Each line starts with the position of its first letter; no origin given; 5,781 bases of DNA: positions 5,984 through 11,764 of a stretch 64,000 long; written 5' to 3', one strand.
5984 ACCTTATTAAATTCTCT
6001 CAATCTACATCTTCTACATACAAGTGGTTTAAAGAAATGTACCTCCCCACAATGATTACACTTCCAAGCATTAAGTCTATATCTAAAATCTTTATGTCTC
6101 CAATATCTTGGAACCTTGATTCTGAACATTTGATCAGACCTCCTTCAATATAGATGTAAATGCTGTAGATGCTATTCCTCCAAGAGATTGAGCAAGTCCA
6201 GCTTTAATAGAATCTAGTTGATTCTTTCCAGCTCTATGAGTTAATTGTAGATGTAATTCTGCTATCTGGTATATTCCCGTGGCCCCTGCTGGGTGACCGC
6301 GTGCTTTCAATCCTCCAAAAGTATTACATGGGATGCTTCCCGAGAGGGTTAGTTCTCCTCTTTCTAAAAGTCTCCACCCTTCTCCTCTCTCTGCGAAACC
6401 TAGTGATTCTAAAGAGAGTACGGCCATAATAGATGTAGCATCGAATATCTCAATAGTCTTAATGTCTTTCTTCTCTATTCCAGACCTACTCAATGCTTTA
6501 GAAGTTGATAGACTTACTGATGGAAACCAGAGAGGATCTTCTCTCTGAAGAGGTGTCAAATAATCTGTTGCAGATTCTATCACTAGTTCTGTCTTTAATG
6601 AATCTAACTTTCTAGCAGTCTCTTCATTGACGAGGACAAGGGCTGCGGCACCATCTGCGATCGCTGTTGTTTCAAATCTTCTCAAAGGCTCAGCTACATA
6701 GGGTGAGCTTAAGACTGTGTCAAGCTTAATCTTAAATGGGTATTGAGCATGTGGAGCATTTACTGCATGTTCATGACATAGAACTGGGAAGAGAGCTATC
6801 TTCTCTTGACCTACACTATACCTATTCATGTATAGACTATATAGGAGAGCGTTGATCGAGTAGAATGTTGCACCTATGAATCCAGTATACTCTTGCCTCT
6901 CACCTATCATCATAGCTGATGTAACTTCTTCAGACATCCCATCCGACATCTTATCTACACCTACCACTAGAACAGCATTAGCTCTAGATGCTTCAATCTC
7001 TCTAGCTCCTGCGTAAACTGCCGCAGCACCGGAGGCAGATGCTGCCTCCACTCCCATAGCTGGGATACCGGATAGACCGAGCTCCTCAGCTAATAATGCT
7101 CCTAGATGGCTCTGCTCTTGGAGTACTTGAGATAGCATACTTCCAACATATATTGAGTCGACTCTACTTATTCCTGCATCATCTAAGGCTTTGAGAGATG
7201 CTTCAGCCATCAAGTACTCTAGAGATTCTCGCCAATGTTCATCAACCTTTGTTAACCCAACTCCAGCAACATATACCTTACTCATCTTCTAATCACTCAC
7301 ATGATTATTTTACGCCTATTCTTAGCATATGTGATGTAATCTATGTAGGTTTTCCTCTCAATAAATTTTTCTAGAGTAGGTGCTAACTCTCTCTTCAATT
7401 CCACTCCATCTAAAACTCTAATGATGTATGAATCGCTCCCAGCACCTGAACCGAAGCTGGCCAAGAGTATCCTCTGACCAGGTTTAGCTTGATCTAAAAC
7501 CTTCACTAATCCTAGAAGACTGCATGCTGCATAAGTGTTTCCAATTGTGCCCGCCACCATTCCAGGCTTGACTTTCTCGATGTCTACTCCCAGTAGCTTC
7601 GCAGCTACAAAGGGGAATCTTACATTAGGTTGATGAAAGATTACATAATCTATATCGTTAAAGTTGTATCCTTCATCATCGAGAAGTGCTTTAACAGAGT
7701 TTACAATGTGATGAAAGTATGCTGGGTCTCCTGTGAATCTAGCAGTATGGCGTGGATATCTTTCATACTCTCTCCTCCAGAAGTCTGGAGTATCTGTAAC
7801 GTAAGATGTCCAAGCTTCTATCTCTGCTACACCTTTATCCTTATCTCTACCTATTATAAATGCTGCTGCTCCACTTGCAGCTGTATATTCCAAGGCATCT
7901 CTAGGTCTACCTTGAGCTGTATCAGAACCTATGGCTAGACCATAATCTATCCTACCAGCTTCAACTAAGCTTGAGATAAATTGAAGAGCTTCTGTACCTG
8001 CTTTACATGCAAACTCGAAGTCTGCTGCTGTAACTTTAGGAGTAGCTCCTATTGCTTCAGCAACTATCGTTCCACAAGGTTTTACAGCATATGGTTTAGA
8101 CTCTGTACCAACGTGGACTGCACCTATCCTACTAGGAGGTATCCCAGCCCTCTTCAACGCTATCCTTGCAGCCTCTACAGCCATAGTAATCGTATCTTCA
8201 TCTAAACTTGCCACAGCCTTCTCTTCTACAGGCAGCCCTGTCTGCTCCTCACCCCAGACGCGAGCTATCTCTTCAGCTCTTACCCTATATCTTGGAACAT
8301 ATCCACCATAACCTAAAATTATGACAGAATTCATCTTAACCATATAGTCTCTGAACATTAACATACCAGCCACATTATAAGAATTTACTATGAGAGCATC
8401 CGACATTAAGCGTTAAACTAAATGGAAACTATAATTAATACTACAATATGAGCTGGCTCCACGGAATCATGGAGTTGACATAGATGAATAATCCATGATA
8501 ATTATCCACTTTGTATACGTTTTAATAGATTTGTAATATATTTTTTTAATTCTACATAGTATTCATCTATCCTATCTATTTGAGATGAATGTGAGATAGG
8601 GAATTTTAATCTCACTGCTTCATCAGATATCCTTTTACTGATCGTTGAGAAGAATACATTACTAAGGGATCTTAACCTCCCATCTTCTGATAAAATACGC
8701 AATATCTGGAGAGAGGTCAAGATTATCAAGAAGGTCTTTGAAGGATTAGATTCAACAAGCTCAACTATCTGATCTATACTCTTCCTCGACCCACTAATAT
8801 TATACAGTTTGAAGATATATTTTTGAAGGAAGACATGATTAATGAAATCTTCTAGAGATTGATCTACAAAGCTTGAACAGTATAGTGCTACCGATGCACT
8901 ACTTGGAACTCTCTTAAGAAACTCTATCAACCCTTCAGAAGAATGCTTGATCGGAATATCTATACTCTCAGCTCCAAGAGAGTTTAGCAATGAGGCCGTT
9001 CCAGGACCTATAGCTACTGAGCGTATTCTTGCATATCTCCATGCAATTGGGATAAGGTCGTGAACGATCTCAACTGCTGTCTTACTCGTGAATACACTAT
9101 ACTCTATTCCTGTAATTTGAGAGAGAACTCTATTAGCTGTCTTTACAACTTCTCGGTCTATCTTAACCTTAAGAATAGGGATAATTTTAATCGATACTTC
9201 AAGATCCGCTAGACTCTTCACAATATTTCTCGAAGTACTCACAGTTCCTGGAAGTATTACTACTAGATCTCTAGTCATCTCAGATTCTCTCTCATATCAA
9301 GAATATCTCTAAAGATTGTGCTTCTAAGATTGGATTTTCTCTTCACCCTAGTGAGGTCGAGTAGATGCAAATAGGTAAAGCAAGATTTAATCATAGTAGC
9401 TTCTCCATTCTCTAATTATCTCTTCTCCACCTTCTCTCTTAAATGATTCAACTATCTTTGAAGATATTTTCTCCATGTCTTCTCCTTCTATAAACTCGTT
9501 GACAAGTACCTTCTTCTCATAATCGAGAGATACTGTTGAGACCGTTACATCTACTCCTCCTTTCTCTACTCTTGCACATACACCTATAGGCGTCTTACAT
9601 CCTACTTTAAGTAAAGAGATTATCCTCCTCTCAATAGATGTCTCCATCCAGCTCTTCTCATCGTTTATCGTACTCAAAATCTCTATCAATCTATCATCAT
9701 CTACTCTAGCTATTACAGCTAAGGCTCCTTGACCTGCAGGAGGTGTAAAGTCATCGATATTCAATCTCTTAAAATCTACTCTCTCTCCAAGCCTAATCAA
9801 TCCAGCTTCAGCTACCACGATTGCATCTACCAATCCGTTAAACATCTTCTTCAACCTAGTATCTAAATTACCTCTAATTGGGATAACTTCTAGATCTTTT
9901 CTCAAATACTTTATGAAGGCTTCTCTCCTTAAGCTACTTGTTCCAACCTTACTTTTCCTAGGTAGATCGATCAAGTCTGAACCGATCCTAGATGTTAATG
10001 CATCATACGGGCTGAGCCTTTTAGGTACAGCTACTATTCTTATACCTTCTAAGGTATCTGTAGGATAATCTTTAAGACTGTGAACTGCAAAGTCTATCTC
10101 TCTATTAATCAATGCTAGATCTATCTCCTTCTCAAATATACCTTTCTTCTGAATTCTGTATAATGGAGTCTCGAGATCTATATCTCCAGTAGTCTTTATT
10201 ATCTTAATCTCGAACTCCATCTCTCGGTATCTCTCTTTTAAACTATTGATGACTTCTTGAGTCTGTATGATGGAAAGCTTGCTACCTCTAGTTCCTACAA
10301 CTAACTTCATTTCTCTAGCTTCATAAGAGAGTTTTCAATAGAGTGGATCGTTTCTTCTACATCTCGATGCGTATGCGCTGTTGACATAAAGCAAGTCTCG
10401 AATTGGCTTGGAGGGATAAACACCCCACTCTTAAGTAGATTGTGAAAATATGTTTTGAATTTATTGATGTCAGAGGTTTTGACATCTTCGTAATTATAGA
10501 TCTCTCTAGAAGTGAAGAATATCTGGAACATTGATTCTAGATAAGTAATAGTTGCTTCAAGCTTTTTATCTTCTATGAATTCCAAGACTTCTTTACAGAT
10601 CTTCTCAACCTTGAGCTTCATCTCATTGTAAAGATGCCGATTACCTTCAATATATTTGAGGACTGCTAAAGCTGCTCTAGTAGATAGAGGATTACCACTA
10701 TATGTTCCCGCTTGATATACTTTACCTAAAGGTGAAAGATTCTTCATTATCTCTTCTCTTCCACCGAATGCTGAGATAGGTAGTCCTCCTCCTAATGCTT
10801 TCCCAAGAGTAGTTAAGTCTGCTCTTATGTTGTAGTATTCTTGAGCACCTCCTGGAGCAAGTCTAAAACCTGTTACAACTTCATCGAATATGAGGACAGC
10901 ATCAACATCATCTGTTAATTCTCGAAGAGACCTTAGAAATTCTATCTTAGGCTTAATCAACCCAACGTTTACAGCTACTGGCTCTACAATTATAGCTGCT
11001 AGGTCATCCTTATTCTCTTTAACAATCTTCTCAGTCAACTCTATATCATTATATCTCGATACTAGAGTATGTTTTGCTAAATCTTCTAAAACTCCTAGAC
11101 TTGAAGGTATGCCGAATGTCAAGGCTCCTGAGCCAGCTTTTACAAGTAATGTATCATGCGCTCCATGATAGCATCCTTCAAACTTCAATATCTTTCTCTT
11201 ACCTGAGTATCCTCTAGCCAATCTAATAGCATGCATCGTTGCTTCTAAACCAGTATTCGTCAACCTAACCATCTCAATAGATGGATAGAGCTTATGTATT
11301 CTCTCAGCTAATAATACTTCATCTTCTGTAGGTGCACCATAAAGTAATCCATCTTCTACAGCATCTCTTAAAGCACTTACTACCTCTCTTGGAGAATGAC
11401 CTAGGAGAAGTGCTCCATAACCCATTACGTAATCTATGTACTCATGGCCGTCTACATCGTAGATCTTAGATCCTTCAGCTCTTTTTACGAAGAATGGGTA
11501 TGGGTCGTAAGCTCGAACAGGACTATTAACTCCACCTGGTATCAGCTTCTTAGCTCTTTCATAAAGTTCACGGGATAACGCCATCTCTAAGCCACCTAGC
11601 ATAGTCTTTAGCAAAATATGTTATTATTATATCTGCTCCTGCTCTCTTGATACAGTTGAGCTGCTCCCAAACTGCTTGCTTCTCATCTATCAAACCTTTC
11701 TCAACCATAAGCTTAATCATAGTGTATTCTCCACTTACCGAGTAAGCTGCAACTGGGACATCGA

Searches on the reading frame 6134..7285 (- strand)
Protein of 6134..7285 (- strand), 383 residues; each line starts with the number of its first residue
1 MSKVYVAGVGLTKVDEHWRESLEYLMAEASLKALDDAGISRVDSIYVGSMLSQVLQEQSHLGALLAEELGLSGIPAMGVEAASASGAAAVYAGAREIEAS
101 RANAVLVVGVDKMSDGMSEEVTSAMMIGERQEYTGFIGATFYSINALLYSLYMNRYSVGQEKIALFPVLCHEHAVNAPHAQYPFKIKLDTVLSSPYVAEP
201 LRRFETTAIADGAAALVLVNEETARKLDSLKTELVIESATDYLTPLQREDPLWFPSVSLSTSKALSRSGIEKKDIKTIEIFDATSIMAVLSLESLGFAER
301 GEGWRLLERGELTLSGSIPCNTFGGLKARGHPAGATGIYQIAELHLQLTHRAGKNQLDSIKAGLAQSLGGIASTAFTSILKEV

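Call 57: search_protein_families(library=pfam, proteins=[window:6134-7285:-], max_evalue=0.0001)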
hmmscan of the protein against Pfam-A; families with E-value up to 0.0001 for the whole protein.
window:6134-7285:- (383 aa): 4 families
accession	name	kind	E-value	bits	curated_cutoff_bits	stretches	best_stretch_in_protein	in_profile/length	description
PF22691.2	Thiolase_C_1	-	1.8e-38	132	28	1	246-381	10-143/144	Thiolase C-terminal domain-like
PF00108.29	Thiolase_N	-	8.3e-19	68.4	26.4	1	21-222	22-260/260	Thiolase, N-terminal domain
PF02803.24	Thiolase_C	-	4.7e-09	36.4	27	1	259-368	26-117/123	Thiolase, C-terminal domain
PF08545.16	ACP_syn_III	-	7.7e-05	22.9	24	0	79-120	3-44/80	3-Oxoacyl-[acyl-carrier-protein (ACP)] synthase III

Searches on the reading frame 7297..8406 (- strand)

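Call 57: search_protein_families(library=pfam, proteins=[window:7297-8406:-], max_evalue=0.0001)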
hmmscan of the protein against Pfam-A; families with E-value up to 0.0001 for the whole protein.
window:7297-8406:- (369 aa): 2 families
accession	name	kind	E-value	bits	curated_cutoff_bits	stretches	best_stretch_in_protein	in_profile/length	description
PF08541.16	ACP_syn_III_C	-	4.1e-13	49.7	26.6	1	242-330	1-89/90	3-Oxoacyl-[acyl-carrier-protein (ACP)] synthase III C terminal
PF08545.16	ACP_syn_III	-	4.7e-05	23.6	24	1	129-194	2-72/80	3-Oxoacyl-[acyl-carrier-protein (ACP)] synthase III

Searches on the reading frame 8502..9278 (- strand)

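Call 57: search_protein_families(library=pfam, proteins=[window:8502-9278:-], max_evalue=0.0001)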
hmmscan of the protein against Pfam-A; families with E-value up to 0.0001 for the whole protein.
window:8502-9278:- (258 aa): 1 family
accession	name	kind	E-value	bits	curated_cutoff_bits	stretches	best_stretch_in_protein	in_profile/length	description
PF02602.20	HEM4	-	4.8e-13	49.2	27.5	1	28-229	12-218/231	Uroporphyrinogen-III synthase HemD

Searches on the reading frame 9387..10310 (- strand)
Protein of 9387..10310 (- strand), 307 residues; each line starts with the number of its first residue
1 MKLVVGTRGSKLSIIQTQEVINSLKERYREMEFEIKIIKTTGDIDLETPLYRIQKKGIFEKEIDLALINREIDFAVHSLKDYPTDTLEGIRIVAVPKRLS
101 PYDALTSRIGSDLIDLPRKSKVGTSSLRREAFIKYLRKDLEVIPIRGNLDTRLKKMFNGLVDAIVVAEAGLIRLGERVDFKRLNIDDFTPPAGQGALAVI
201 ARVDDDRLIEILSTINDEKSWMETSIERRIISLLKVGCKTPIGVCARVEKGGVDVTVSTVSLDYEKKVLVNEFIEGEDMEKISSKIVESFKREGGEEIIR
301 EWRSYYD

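Call 57: search_protein_families(library=pfam, proteins=[window:9387-10310:-], max_evalue=0.0001)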
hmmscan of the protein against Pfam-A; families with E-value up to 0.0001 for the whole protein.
window:9387-10310:- (307 aa): 2 families
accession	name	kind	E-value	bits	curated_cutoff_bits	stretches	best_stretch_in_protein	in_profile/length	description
PF01379.25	Porphobil_deam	-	5.5e-70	235.6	22.1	1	3-209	1-206/207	Porphobilinogen deaminase, dipyromethane cofactor binding domain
PF03900.20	Porphobil_deamC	-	4.9e-06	27.3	26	1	223-288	3-70/74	Porphobilinogen deaminase, C-terminal domain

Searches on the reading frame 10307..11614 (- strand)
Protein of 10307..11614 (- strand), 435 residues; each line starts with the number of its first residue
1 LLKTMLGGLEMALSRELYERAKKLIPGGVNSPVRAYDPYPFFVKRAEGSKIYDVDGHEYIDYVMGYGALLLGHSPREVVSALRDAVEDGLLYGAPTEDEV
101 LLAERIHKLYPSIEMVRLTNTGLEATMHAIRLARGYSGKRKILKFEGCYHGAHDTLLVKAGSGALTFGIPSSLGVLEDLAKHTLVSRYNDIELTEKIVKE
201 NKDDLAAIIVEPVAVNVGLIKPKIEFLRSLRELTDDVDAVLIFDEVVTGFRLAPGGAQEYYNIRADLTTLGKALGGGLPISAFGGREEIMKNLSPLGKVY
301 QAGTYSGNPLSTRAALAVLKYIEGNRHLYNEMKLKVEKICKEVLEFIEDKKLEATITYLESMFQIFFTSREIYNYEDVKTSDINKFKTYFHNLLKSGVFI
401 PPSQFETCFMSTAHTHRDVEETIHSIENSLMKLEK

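Call 69: search_protein_families(library=pfam, proteins=[window:10307-11614:-], max_evalue=0.0001)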
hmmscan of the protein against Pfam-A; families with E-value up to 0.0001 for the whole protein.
window:10307-11614:- (435 aa): 1 family
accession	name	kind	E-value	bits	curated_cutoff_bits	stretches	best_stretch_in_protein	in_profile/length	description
PF00202.27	Aminotran_3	-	3.6e-65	220.7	30.5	1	35-415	5-386/403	Aminotransferase class-III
